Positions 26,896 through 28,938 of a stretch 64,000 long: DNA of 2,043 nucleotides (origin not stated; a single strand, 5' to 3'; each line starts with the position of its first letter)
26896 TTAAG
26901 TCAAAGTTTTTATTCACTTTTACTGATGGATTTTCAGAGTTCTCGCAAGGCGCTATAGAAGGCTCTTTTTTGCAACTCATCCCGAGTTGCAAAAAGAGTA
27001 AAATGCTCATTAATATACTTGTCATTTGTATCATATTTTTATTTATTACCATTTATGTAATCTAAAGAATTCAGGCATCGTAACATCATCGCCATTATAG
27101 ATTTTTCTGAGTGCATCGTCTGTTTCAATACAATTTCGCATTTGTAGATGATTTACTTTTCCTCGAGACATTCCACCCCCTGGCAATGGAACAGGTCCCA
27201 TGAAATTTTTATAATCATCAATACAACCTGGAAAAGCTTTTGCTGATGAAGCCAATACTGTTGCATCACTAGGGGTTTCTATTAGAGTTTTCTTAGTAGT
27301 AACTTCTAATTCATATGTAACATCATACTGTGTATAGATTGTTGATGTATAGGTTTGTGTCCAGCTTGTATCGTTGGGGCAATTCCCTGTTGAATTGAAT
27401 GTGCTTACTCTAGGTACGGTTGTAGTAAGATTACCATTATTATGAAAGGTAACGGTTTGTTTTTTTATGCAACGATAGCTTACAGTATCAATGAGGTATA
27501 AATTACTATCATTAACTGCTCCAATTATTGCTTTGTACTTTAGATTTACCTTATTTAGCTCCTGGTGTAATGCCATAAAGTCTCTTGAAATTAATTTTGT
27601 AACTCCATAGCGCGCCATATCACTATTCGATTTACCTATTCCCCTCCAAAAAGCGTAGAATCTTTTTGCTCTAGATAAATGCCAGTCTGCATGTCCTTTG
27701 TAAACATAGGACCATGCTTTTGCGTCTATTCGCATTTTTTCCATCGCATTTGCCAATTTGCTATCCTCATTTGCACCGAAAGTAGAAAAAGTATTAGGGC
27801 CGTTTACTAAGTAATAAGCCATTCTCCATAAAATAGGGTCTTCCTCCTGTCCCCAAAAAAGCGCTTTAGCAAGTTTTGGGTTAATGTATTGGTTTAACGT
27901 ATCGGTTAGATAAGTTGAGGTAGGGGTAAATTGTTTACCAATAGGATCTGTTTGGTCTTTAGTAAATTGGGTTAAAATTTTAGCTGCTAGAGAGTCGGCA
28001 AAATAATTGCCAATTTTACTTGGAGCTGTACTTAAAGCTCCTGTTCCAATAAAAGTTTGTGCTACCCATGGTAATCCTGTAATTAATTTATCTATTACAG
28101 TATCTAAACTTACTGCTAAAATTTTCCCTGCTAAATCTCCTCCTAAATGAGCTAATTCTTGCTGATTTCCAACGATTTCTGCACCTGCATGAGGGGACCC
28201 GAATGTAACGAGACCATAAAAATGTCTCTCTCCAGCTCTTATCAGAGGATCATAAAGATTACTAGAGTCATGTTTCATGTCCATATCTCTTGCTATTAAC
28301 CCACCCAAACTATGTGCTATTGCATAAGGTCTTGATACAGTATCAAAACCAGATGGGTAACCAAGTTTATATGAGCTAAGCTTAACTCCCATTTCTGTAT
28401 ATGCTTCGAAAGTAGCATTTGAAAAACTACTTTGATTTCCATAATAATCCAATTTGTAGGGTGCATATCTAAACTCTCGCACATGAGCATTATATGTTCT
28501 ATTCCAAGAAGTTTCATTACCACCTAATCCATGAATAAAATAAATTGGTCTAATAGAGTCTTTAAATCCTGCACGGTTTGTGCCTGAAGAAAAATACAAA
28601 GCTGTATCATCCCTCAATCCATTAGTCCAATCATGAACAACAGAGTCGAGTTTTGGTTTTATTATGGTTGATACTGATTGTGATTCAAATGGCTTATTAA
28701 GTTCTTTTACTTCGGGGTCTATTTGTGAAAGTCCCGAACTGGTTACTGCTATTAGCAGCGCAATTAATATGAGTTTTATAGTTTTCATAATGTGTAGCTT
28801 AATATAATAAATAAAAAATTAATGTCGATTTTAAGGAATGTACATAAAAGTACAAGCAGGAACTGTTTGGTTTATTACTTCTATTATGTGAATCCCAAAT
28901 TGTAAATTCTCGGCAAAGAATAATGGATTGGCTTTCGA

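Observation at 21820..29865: Seven-gene translationally coupled envelope operon with no confident functional assignment: best candidate for an undescribed system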

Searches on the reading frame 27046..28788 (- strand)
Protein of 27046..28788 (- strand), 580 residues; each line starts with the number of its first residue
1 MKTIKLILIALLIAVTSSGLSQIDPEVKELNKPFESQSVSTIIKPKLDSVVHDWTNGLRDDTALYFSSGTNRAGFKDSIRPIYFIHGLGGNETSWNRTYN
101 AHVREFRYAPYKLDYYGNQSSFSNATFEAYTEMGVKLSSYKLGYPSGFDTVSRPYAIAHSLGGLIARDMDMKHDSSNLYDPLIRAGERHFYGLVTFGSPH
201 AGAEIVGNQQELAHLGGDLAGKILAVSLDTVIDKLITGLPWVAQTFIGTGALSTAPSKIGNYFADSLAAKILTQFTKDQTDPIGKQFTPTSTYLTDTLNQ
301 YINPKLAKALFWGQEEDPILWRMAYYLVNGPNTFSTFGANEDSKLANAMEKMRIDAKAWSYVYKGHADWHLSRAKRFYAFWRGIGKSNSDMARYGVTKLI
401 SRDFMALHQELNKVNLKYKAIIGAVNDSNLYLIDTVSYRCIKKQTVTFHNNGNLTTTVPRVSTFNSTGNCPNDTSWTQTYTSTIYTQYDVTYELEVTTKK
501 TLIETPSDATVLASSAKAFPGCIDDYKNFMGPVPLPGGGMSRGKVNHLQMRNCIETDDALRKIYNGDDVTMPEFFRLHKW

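Call 3: search_protein_families(library=pfam, proteins=[window:27046-28788:-], max_evalue=1)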
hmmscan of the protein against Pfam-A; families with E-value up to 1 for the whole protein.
window:27046-28788:- (580 aa): 3 families
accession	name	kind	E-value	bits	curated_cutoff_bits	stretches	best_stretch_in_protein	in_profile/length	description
PF05057.20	DUF676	-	4.4e-06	26.8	20.3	1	84-205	10-130/217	Putative serine esterase (DUF676)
PF12697.13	Abhydrolase_6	-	6.9e-05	24.1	26.3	1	83-194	2-94/217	Alpha/beta hydrolase family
PF07819.20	PGAP1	-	0.034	14.3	24.3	1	146-206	85-135/233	PGAP1-like alpha/beta domain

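Call 4: search_protein_families(library=ncbifam, proteins=[window:27046-28788:-], max_evalue=1)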
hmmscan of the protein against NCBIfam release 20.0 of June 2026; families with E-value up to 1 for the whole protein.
window:27046-28788:- (580 aa): 2 families
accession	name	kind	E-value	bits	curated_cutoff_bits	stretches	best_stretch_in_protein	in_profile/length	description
NF008340.0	PRK11126.1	equivalog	0.027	13.7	261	1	82-186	17-112/255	2-succinyl-6-hydroxy-2,4-cyclohexadiene-1-carboxylate synthase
NF011457.0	PRK14875.1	equivalog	0.077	11.9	307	1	77-168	130-214/372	acetoin dehydrogenase dihydrolipoyllysine-residue acetyltransferase subunit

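Call 6: search_protein_families(library=padloc, proteins=[window:27046-28788:-], max_evalue=1)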
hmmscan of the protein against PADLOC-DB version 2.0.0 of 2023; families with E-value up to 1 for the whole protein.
window:27046-28788:- (580 aa): 0 families

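Call 8: find_homologous_proteins(query=window:27046-28788:-)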
Query window:27046-28788:- (580 aa): 27 proteins with E <= 0.001 among 8000 candidates.
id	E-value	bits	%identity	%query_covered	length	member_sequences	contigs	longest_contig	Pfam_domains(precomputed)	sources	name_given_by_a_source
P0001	0.0e+0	1345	100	100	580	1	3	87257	PF05057.21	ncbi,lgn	-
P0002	4.6e-258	876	67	100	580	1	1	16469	-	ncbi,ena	-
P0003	3.1e-181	622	50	99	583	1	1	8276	-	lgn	-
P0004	5.3e-154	532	46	99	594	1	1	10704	-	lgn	-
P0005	1.6e-115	405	40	98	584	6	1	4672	PF05057.21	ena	-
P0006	2.8e-103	365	36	96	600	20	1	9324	-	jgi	-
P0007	1.3e-98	349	37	100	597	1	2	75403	-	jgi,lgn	jgi:pimeloyl-ACP methyl ester carboxylesterase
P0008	2.1e-62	230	33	86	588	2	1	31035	-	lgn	-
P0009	1.8e-59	220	34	86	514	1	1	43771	PF05057.21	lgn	-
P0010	9.6e-58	214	33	86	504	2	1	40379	PF05057.21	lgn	-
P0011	8.0e-21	92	25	87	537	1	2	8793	-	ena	-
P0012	2.9e-20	90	28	84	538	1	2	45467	-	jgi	jgi:hypothetical protein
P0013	7.9e-20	89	24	86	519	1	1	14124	PF24096.3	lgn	-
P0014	1.2e-19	88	28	83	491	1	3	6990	-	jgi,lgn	jgi:hypothetical protein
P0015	3.3e-19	87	26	84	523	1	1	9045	-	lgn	-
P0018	4.6e-15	73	24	84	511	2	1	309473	-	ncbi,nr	ncbi:MAG: hypothetical protein COA58_07500 [Bacteroidetes bacterium]|nr:MAG: hypothetical protein CO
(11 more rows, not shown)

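Call 9: find_encoding_contigs(protein=P0001, flank=10000, max_places=3)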
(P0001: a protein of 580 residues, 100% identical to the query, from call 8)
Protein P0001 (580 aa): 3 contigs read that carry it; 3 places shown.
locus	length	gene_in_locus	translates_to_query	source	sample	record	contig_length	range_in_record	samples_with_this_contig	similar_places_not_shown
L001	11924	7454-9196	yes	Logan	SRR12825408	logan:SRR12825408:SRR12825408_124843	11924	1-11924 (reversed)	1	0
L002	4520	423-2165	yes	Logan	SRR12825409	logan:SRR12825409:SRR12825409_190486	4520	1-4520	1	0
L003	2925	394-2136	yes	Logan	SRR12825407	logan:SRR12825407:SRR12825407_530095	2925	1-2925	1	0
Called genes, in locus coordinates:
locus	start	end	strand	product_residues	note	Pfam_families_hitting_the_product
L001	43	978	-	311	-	PF01479:S4, PF00849:PseudoU_synth_2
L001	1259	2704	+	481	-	PF01546:Peptidase_M20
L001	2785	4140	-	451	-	PF03448:MgtE_N, PF00571:CBS, PF01769:MgtE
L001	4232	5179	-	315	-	PF00348:polyprenyl_synt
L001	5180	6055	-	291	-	PF00483:NTP_transferase, PF12804:NTP_transf_3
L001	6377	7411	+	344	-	-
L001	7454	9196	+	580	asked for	PF05057:DUF676 (weak)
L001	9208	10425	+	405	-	PF01011:PQQ (faint), PF13360:PQQ_2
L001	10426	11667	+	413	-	PF13360:PQQ_2 (faint)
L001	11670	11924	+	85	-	?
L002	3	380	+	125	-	?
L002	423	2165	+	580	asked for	PF05057:DUF676 (weak)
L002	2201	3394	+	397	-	PF01011:PQQ (faint), PF13360:PQQ_2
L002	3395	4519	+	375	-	?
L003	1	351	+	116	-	?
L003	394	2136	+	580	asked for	PF05057:DUF676 (weak)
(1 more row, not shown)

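Call 10: find_encoding_contigs(protein=P0002, flank=10000, max_places=3)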
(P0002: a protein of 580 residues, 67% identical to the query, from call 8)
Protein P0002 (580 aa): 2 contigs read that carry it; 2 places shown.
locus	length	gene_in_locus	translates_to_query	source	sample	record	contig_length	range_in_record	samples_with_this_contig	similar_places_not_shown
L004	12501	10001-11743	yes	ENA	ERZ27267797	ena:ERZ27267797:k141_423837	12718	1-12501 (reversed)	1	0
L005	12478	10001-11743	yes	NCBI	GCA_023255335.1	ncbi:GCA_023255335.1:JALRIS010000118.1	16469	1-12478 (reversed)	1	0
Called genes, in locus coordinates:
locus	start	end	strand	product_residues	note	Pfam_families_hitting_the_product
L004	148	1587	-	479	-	PF00171:Aldedh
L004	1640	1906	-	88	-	PF05635:23S_rRNA_IVP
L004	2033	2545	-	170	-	PF10652:DUF2480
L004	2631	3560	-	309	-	PF01479:S4, PF00849:PseudoU_synth_2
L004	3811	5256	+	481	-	PF01546:Peptidase_M20, PF07687:M20_dimer (faint)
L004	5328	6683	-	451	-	PF03448:MgtE_N, PF00571:CBS, PF01769:MgtE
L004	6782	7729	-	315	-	PF00348:polyprenyl_synt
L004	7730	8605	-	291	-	PF00483:NTP_transferase, PF12804:NTP_transf_3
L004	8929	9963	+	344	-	-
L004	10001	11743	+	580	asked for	-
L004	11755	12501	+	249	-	?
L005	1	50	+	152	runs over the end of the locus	PF07606:DUF1569, PF12867:DinB_2 (weak)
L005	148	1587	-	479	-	PF00171:Aldedh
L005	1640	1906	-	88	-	PF05635:23S_rRNA_IVP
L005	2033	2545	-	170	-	PF10652:DUF2480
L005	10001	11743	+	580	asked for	-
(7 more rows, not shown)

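Call 11: find_encoding_contigs(protein=P0007, flank=10000, max_places=3)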
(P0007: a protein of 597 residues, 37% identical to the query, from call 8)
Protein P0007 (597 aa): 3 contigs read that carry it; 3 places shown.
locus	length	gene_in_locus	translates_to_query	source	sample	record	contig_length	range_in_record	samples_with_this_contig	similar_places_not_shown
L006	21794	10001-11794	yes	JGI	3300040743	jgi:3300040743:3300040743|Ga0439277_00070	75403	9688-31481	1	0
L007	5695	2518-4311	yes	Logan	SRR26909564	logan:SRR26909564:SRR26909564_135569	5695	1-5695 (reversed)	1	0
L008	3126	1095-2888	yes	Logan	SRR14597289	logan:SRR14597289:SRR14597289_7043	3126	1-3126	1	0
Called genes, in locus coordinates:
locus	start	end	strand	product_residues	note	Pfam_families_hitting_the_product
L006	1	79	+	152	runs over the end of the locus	PF07606:DUF1569, PF12867:DinB_2 (weak)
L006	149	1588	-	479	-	PF00171:Aldedh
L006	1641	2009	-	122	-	PF05635:23S_rRNA_IVP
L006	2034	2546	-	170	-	PF10652:DUF2480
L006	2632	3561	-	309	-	PF01479:S4, PF00849:PseudoU_synth_2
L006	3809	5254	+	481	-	PF01546:Peptidase_M20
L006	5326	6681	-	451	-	PF03448:MgtE_N, PF00571:CBS, PF01769:MgtE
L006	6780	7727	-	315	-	PF00348:polyprenyl_synt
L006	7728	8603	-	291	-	PF00483:NTP_transferase, PF12804:NTP_transf_3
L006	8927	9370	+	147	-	-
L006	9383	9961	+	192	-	-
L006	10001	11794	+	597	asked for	-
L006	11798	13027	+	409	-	PF13360:PQQ_2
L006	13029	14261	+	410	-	PF13360:PQQ_2 (weak)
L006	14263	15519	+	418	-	PF13360:PQQ_2 (weak)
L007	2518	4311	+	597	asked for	-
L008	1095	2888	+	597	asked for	-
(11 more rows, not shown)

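Call 12: find_encoding_contigs(protein=P0008, flank=10000, max_places=2)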
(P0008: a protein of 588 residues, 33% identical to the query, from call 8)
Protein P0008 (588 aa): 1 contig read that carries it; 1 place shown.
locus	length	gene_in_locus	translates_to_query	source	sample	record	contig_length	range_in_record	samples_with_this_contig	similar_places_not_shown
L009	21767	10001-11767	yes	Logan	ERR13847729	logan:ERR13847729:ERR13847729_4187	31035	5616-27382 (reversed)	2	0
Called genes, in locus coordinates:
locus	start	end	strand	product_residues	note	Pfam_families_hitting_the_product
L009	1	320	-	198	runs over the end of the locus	PF03167:UDG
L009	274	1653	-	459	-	PF02310:B12-binding, PF04055:Radical_SAM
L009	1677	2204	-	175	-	PF11848:DUF3368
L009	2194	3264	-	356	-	PF01381:HTH_3, PF12844:HTH_19 (faint), PF06114:Peptidase_M78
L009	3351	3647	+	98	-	-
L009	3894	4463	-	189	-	-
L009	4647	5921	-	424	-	PF13148:DUF3987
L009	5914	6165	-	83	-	-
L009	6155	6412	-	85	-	PF12728:HTH_17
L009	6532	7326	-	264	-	-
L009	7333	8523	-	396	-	PF17293:Arm-DNA-bind_5, PF13102:Phage_int_SAM_5, PF00589:Phage_integrase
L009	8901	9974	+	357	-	-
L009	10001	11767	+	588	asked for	-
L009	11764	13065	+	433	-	PF13570:Beta-prop_ACSF4 (faint), PF13360:PQQ_2 (faint)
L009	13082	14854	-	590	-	PF18962:Por_Secre_tail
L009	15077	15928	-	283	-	PF19656:DUF6159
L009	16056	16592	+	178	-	-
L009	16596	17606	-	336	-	-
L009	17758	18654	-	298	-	-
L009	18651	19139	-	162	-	PF07638:Sigma70_ECF (faint), PF04542:Sigma70_r2, PF08281:Sigma70_r4_2, PF04545:Sigma70_r4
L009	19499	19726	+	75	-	-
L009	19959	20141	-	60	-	-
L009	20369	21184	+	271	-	PF21088:MS_channel_1st (weak), PF00924:MS_channel_2nd, PF21082:MS_channel_3rd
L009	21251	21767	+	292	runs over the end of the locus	PF04397:LytTR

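Call 13: find_encoding_contigs(protein=P0009, flank=10000, max_places=2)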
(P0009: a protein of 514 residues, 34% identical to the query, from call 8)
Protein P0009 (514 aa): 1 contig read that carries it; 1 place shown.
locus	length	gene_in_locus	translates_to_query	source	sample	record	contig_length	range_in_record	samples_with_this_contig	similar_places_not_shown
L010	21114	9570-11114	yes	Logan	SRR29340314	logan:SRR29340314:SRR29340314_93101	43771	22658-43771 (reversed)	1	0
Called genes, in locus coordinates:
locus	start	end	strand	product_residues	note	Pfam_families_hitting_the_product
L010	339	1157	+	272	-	PF00215:OMPdecase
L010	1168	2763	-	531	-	PF13472:Lipase_GDSL_2 (weak)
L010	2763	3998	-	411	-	PF01464:SLT, PF01476:LysM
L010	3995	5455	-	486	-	PF01425:Amidase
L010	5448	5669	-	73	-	PF02416:TatA_B_E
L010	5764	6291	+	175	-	PF06052:3-HAO, PF07883:Cupin_2 (weak)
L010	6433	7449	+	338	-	PF04909:Amidohydro_2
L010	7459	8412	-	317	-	PF08667:BetR (weak)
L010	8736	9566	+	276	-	-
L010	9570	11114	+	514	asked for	PF05057:DUF676 (faint)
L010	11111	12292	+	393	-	PF13360:PQQ_2 (faint), PF13570:Beta-prop_ACSF4 (faint)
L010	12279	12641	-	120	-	PF07883:Cupin_2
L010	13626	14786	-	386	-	PF03150:CCP_MauG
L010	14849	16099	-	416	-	PF00890:FAD_binding_2 (weak), PF01266:DAO (faint), PF03486:HI0933_like, PF07992:Pyr_redox_2 (faint), PF13454:NAD_binding_9 (weak), PF13738:Pyr_redox_3 (faint), PF22780:HI0933_like_1st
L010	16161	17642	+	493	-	PF01406:tRNA-synt_1e, PF09334:tRNA-synt_1g (faint), PF09190:DALR_2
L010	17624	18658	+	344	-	PF04389:Peptidase_M28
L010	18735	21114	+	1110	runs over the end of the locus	PF00515:TPR_1 (faint), PF07719:TPR_2 (faint), PF13432:TPR_16 (faint), PF14559:TPR_19 (faint), PF07661:MORN_2 (faint)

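Call 14: find_encoding_contigs(protein=P0018, flank=10000, max_places=2)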
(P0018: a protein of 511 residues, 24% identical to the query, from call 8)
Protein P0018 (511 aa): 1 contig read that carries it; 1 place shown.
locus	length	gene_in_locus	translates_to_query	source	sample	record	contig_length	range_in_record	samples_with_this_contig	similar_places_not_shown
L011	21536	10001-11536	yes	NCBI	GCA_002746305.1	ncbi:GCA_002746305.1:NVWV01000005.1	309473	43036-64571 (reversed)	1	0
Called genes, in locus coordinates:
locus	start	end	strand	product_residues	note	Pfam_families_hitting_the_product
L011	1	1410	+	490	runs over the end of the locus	PF00478:IMPDH, PF01070:FMN_dh (weak), PF03060:NMO (weak), PF00571:CBS, PF03060:NMO (weak)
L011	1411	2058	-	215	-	PF04263:TPK_catalytic, PF04265:TPK_B1_binding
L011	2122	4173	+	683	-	-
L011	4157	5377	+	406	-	-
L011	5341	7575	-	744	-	PF00916:Sulfate_transp, PF16983:MFS_MOT1 (weak)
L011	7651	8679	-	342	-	-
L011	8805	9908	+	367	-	-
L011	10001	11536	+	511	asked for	-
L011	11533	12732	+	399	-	PF13360:PQQ_2 (weak), PF13570:Beta-prop_ACSF4 (faint), PF13360:PQQ_2 (weak)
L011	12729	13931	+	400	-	PF01011:PQQ (faint), PF13360:PQQ_2 (weak), PF13570:Beta-prop_ACSF4 (faint), PF13360:PQQ_2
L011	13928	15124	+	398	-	PF01011:PQQ (faint), PF13360:PQQ_2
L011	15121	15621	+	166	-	-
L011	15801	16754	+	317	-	-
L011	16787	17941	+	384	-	PF13570:Beta-prop_ACSF4 (faint), PF13360:PQQ_2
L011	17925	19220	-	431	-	PF00464:SHMT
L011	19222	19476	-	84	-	PF02700:PurS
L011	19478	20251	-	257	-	PF01066:CDP-OH_P_transf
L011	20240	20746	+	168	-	PF12867:DinB_2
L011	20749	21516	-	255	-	PF00106:adh_short, PF08659:KR, PF13561:adh_short_C2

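Call 15: find_encoding_contigs(protein=P0012, flank=10000, max_places=2)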
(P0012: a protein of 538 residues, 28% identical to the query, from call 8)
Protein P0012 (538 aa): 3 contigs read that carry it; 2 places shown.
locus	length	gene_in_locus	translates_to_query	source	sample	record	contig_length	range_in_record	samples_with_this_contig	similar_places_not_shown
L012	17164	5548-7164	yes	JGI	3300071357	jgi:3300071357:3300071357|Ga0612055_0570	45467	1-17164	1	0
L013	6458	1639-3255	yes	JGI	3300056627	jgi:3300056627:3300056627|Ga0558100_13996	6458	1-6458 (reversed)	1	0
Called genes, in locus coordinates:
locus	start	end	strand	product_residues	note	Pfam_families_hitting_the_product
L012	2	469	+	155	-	?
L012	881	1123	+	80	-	-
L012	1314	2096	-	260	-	PF13276:HTH_21 (weak), PF00665:rve, PF13683:rve_3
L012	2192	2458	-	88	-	PF01527:HTH_Tnp_1, PF13384:HTH_23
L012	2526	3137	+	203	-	PF05973:Gp49, PF13744:HTH_37 (weak), PF13560:HTH_31 (weak), PF01381:HTH_3, PF12844:HTH_19, PF13443:HTH_26 (weak)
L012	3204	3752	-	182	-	-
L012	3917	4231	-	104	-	PF08667:BetR (weak)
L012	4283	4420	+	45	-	-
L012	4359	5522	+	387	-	-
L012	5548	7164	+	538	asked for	-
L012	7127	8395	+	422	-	PF13570:Beta-prop_ACSF4 (faint), PF25293:Beta-prop_EMC1_N (faint), PF01011:PQQ (faint), PF13360:PQQ_2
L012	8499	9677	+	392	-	PF13360:PQQ_2, PF13570:Beta-prop_ACSF4 (faint), PF25293:Beta-prop_EMC1_N (faint), PF13360:PQQ_2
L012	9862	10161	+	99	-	-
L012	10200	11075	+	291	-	PF13360:PQQ_2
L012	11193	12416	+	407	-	PF13360:PQQ_2, PF13570:Beta-prop_ACSF4 (faint), PF13360:PQQ_2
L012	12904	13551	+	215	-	-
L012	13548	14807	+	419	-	-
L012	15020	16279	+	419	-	-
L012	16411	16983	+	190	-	-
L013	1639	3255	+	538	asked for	-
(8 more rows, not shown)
